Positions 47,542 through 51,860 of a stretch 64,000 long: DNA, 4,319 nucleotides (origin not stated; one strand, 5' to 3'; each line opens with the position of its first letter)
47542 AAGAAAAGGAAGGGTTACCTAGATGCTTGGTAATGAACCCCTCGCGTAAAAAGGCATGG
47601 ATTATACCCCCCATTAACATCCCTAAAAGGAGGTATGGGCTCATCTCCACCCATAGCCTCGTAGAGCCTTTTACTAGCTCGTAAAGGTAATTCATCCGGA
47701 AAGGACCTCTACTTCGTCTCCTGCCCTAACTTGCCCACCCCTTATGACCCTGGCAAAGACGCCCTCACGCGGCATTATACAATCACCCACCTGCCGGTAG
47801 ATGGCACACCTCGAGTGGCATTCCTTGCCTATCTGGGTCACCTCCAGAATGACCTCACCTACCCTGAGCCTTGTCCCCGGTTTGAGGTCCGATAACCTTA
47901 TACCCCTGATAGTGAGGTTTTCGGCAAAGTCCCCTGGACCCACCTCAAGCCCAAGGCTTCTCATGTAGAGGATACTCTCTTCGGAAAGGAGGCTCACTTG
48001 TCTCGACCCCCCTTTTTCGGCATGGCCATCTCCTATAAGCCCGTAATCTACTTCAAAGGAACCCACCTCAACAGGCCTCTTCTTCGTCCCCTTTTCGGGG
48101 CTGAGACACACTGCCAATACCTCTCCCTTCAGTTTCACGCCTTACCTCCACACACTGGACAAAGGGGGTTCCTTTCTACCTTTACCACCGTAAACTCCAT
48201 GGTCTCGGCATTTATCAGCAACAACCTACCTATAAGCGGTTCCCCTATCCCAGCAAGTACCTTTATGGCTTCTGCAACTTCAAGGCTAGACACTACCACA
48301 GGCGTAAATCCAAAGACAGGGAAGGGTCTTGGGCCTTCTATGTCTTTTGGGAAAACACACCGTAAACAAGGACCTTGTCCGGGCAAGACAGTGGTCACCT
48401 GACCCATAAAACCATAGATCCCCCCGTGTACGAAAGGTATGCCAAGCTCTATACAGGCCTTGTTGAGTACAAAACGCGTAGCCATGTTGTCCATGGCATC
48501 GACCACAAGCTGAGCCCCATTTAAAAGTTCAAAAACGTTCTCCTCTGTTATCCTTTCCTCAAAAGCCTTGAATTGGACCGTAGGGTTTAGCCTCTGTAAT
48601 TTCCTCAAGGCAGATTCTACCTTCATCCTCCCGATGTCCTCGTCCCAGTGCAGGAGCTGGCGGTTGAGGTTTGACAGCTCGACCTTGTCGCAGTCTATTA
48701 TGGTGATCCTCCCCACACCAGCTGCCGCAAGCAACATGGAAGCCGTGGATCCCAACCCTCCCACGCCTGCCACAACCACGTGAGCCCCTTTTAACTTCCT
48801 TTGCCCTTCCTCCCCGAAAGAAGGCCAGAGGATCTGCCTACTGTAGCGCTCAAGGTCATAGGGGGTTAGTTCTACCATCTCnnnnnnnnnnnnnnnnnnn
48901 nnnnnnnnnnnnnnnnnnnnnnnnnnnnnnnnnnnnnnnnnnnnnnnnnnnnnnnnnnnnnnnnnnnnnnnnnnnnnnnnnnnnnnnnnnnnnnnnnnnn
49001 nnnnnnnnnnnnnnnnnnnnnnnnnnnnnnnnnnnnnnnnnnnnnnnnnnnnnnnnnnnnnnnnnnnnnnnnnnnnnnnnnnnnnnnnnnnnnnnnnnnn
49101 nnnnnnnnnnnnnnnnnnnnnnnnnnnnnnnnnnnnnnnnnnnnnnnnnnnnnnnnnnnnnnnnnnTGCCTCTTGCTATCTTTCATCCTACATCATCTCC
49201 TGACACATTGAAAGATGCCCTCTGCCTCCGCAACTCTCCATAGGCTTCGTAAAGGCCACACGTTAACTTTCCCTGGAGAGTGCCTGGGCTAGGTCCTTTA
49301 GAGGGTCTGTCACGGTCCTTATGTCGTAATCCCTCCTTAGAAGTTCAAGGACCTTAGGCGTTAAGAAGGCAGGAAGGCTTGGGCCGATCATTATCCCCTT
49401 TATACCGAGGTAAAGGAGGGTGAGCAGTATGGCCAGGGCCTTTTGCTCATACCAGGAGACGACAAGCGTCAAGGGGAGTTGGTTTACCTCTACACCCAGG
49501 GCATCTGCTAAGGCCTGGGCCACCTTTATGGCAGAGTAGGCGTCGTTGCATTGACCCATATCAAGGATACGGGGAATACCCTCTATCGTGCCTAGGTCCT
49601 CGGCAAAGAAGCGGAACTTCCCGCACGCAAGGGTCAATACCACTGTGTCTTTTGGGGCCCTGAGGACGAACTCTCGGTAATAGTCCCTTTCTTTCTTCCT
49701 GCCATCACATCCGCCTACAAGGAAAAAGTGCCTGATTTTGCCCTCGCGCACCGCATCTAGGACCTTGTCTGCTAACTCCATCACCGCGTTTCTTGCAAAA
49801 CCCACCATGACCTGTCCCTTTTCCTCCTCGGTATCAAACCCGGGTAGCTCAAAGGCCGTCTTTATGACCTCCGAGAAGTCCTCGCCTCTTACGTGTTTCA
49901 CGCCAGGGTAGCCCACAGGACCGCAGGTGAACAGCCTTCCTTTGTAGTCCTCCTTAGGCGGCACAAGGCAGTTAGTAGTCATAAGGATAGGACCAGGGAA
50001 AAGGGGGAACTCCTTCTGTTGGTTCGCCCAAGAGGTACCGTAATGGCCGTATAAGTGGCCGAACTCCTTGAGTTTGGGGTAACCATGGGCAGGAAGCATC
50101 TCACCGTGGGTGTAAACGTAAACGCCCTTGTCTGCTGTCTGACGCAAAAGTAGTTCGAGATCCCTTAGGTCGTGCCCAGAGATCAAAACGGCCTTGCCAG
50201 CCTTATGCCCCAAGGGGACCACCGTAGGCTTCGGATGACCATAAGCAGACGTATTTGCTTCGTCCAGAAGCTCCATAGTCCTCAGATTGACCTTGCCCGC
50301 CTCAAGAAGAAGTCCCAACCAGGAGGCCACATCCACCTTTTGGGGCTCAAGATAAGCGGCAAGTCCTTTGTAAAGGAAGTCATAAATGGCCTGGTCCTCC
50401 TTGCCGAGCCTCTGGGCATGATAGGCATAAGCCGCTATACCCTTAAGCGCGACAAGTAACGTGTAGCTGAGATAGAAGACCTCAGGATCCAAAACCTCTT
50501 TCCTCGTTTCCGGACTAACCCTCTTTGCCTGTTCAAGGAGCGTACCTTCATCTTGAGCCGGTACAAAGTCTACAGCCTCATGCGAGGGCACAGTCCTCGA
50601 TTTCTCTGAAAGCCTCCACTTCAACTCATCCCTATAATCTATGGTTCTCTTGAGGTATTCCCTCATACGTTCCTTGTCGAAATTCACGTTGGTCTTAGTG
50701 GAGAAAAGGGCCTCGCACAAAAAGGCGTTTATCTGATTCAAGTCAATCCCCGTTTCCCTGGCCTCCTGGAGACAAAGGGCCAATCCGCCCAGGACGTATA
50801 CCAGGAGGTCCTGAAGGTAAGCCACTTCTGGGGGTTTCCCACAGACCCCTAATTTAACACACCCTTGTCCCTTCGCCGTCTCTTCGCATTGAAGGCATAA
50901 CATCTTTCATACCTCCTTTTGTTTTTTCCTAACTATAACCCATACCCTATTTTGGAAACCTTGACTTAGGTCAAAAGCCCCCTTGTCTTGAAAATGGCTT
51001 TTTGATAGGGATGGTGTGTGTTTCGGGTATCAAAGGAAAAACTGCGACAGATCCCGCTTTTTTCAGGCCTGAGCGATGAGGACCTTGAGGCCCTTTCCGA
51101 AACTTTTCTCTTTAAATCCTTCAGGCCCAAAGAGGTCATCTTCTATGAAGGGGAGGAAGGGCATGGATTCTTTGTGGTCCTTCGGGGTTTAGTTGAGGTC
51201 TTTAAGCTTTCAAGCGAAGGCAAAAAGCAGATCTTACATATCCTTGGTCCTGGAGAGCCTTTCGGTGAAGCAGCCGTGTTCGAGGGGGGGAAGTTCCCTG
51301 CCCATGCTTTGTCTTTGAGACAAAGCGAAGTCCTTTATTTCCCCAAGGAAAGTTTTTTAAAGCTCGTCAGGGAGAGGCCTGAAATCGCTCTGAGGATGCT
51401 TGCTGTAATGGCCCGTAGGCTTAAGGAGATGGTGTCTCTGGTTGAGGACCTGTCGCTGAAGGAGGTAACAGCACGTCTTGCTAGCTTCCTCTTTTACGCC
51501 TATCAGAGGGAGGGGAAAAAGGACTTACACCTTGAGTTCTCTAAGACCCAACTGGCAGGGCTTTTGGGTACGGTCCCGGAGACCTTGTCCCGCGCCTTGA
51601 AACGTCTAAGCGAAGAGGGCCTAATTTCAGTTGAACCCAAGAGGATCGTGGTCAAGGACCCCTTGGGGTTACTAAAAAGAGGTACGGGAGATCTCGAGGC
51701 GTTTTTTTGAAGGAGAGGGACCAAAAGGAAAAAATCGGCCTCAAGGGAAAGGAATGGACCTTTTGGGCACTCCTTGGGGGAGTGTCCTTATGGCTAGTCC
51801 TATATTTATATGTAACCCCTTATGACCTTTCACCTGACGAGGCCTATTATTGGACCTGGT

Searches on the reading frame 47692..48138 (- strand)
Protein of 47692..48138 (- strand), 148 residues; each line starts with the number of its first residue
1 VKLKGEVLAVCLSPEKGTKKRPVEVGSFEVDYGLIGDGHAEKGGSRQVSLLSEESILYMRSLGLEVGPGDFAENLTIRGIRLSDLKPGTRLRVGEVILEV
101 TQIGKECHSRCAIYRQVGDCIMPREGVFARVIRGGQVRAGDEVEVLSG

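Call 69: search_protein_families(library=pfam, proteins=[window:47692-48138:-], max_evalue=0.00001)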
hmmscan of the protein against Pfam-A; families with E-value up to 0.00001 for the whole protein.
window:47692-48138:- (148 aa): 1 family
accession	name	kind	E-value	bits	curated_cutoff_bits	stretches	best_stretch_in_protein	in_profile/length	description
PF03473.23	MOSC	-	5.2e-14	52.7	22.7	1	43-144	7-120/120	MOSC domain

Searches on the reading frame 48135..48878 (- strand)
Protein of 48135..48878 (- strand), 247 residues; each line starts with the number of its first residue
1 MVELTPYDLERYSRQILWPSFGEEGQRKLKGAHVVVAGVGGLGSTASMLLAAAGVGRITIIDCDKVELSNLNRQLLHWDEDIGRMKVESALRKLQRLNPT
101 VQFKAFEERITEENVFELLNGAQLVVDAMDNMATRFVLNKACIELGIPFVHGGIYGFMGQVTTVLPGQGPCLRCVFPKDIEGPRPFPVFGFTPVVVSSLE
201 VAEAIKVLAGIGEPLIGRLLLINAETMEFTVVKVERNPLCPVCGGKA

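Call 69: search_protein_families(library=pfam, proteins=[window:48135-48878:-], max_evalue=0.00001)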
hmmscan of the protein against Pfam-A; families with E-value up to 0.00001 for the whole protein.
window:48135-48878:- (247 aa): 1 family
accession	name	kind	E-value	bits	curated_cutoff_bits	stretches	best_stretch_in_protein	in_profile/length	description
PF00899.27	ThiF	-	3.7e-76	255.8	28.1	1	12-242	1-238/238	ThiF family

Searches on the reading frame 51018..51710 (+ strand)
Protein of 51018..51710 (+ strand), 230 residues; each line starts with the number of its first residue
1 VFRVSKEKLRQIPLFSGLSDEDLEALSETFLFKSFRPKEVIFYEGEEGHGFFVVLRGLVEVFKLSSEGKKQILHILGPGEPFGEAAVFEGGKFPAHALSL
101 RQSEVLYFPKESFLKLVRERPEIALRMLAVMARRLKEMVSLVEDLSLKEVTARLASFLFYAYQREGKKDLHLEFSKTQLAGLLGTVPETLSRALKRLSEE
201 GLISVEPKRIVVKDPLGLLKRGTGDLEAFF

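Call 69: search_protein_families(library=pfam, proteins=[window:51018-51710:+], max_evalue=0.00001)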
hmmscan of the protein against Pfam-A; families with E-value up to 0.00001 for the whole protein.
window:51018-51710:+ (230 aa): 2 families
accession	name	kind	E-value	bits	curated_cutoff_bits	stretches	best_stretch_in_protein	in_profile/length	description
PF00027.35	cNMP_binding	-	6.9e-24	84.1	27.5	1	33-119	2-88/89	Cyclic nucleotide-binding domain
PF13545.12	HTH_Crp_2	-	1.1e-16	61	27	1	152-219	1-68/70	Crp-like helix-turn-helix domain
